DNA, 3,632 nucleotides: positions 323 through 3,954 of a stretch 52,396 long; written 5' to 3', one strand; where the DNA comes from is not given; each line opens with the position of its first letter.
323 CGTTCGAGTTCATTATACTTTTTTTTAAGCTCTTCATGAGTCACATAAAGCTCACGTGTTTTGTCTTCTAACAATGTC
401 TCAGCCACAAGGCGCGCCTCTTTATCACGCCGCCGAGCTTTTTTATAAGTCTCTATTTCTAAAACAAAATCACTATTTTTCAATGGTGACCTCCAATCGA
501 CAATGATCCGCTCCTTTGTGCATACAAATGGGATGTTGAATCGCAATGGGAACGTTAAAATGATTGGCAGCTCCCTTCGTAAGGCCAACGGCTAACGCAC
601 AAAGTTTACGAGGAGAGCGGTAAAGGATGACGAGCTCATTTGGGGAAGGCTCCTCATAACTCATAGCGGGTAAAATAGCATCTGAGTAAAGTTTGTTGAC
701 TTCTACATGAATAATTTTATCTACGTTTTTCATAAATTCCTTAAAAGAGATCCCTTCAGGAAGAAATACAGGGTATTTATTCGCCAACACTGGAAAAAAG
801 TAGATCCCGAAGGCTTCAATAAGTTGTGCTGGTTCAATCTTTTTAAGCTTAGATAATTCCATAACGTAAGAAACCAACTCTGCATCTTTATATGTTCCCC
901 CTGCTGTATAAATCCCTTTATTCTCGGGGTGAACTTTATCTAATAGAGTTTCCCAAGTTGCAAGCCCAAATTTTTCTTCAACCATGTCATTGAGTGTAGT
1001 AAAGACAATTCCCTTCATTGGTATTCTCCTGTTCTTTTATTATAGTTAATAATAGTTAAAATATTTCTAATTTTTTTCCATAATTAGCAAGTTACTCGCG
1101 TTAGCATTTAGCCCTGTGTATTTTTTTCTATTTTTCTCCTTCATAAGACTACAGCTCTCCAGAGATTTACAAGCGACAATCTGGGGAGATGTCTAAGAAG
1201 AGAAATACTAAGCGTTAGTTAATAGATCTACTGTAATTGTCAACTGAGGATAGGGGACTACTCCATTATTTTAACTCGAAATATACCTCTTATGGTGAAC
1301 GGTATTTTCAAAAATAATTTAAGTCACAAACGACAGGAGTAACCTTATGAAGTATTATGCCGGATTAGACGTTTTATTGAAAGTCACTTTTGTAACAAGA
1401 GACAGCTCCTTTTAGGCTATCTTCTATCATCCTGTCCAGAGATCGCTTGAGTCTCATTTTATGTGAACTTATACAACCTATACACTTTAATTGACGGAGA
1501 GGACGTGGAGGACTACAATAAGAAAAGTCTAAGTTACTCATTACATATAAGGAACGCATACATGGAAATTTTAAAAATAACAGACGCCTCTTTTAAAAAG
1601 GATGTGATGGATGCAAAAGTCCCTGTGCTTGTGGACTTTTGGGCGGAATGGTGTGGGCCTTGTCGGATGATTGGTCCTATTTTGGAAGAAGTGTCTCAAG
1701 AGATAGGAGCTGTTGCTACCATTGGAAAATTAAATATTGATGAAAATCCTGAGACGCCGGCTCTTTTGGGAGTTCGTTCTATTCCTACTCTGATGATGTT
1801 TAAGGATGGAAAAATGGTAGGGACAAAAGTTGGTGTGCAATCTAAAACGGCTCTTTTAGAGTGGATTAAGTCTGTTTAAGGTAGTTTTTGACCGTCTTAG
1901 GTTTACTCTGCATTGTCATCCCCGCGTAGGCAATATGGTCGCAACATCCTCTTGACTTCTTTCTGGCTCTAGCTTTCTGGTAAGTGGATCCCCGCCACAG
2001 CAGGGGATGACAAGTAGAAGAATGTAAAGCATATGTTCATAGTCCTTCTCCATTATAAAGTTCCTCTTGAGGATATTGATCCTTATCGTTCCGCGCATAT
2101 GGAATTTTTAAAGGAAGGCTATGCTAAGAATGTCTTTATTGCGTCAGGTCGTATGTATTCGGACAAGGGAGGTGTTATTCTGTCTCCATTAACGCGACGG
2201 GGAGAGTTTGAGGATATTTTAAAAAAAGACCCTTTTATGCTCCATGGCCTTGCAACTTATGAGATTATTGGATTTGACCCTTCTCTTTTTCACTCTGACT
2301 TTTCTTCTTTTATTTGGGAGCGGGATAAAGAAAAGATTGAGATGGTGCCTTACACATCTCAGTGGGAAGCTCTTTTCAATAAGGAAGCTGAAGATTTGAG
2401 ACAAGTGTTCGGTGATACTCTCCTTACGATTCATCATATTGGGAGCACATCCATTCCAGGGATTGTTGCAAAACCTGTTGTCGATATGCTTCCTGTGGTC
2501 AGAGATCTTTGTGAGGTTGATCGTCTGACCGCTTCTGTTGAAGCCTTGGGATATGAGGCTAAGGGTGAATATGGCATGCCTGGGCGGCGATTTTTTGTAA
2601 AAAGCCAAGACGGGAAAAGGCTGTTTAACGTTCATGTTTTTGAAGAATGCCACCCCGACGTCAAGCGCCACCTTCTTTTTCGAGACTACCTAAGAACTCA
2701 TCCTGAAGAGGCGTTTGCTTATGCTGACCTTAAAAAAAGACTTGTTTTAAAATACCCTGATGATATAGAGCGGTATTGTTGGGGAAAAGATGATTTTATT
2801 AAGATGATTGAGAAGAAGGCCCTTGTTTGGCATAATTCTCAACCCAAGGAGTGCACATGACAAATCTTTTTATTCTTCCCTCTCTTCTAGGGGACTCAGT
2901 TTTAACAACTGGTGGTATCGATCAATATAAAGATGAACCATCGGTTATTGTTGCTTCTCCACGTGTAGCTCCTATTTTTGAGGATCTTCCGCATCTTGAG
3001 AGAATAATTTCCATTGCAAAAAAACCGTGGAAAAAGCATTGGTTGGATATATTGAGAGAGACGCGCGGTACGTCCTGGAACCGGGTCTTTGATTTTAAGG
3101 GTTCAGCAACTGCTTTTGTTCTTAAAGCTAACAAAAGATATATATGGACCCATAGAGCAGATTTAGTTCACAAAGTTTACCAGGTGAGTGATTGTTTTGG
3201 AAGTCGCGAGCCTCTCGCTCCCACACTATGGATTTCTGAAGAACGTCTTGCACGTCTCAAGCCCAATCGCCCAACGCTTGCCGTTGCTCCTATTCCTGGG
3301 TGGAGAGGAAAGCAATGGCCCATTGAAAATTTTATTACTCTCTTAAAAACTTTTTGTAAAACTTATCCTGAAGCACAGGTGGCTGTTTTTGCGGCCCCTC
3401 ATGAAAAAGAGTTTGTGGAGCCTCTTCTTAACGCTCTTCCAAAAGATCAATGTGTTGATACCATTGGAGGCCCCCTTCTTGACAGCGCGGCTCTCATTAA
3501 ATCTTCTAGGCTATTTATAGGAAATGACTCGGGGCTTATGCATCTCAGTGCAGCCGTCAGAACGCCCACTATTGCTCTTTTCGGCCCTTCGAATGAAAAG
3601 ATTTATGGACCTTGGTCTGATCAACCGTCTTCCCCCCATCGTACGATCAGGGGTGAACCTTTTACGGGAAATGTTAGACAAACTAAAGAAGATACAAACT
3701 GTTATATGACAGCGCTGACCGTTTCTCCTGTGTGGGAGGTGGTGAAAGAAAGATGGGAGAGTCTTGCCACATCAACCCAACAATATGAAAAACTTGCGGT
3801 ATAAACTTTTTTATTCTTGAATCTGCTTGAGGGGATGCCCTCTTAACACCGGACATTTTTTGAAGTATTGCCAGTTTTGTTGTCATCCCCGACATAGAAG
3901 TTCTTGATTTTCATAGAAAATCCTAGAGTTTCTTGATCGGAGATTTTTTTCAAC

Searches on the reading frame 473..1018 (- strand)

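Call 68: search_protein_families(library=pfam, proteins=[window:473-1018:-], max_evalue=0.001)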
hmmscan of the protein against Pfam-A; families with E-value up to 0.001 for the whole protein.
window:473-1018:- (181 aa): 2 families
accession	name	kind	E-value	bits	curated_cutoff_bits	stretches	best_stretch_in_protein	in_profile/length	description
PF07700.20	HNOB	-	3.6e-39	134.7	25.5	1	2-162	1-163/163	Haem-NO-binding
PF02830.23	V4R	-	0.00012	22.5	31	1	134-178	16-61/62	V4R domain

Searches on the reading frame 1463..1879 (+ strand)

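Call 68: search_protein_families(library=pfam, proteins=[window:1463-1879:+], max_evalue=0.001)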
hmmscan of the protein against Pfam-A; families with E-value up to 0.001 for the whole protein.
window:1463-1879:+ (138 aa): 4 families
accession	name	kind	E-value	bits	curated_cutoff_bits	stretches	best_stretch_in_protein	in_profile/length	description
PF00085.26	Thioredoxin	-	3.7e-30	104.4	23.5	1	36-136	2-102/103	Thioredoxin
PF13098.12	Thioredoxin_2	-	1.5e-05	25.7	27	1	52-134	5-103/104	Thioredoxin-like domain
PF13905.12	Thioredoxin_8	-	0.00023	21.9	27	0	54-82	3-31/94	Thioredoxin-like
PF14595.12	Thioredoxin_9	-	0.0006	20.2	25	1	25-116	15-107/129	Thioredoxin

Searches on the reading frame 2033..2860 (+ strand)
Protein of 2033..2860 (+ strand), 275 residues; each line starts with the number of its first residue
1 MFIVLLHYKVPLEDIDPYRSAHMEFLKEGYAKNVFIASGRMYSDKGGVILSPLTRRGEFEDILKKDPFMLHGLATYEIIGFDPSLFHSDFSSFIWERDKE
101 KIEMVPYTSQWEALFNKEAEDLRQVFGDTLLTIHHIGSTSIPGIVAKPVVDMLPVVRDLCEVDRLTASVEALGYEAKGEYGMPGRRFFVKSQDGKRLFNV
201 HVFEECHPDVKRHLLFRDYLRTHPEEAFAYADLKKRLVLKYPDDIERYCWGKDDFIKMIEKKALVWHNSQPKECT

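Call 68: search_protein_families(library=pfam, proteins=[window:2033-2860:+], max_evalue=0.001)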
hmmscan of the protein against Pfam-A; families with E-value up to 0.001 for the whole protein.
window:2033-2860:+ (275 aa): 2 families
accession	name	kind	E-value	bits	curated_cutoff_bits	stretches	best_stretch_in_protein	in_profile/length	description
PF04229.20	GrpB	-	2.8e-51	174.3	25.5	1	101-262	1-159/159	GrpB protein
PF03795.20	YCII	-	3e-08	34.5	24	1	1-81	1-94/95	YCII-related domain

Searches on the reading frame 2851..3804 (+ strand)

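Call 68: search_protein_families(library=pfam, proteins=[window:2851-3804:+], max_evalue=0.001)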
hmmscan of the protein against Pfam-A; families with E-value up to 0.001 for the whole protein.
window:2851-3804:+ (317 aa): 1 family
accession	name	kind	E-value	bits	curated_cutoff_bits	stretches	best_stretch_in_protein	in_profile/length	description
PF01075.23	Glyco_transf_9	-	4.2e-22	79.1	22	1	138-258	103-223/247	Glycosyltransferase family 9 (heptosyltransferase)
